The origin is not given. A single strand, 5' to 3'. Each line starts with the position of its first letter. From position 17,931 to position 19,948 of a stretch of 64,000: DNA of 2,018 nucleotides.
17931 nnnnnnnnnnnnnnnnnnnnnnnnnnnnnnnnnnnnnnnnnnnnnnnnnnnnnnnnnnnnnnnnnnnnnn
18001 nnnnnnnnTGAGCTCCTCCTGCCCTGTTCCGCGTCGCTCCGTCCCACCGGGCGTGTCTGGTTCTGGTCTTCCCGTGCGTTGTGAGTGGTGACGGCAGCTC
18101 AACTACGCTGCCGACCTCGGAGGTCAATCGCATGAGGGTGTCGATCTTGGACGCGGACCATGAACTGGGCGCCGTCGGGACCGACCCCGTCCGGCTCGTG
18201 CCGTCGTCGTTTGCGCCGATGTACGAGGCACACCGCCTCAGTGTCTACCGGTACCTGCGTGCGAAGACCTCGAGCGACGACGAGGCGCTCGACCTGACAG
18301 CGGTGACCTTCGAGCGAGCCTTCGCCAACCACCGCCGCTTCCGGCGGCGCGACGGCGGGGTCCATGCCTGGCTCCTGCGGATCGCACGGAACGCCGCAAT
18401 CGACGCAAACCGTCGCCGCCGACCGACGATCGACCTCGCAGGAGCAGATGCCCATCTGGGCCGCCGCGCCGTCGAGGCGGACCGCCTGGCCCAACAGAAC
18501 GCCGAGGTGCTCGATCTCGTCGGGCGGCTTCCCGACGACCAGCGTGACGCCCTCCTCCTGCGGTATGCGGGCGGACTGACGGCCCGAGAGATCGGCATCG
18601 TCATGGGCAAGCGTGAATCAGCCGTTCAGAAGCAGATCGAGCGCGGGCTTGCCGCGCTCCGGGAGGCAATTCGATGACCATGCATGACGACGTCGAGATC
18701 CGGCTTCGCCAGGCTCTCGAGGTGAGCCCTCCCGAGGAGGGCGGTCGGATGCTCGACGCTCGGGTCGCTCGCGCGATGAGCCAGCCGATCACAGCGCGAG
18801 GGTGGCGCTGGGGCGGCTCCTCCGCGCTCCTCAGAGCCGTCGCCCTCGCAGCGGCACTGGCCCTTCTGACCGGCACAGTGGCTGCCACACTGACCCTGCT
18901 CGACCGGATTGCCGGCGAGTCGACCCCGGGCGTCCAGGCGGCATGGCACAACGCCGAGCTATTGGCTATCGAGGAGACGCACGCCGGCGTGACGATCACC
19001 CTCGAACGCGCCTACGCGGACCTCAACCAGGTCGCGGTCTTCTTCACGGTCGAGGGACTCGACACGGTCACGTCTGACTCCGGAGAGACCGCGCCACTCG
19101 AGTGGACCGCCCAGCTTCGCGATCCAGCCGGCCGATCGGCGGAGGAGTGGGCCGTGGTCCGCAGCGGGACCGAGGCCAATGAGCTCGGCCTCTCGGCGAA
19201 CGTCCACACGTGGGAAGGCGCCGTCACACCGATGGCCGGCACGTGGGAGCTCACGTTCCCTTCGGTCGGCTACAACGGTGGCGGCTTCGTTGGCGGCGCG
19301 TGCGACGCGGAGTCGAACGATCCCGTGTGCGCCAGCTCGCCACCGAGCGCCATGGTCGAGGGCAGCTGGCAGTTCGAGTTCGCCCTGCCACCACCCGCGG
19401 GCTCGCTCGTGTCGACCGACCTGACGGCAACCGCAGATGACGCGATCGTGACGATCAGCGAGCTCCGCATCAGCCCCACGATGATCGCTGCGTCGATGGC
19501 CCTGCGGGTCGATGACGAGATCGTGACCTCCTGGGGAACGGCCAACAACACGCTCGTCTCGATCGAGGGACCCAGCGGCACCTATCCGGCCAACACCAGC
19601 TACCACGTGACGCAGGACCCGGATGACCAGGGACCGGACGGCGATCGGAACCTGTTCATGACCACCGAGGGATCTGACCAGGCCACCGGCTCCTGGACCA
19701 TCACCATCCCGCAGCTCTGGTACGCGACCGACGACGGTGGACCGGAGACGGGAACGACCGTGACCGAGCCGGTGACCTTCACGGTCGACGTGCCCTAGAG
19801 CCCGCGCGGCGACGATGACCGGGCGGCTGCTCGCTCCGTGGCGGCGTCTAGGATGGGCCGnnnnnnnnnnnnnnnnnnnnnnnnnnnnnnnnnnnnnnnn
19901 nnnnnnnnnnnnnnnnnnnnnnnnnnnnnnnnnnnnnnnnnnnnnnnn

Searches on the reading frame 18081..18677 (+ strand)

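Call 60: search_protein_families(library=pfam, proteins=[window:18081-18677:+], max_evalue=0.001)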
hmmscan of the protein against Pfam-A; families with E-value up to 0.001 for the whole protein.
window:18081-18677:+ (198 aa): 3 families
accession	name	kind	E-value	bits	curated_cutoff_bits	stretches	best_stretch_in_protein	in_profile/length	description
PF08281.18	Sigma70_r4_2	-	1.2e-12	47.6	25.7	1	142-193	3-54/54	Sigma-70, region 4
PF04542.20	Sigma70_r2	-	3.3e-12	46.5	24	1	47-114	1-69/71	Sigma-70 region 2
PF04545.22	Sigma70_r4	-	2.2e-07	30.7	24.1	1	148-195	3-50/50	Sigma-70, region 4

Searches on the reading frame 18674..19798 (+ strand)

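Call 60: search_protein_families(library=pfam, proteins=[window:18674-19798:+], max_evalue=0.001)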
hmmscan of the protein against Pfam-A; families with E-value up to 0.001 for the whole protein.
window:18674-19798:+ (374 aa): 1 family
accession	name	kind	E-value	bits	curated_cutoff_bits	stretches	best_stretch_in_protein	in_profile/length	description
PF13786.12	DUF4179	-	0.00038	21.3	30.1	0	55-127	10-93/94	Domain of unknown function (DUF4179)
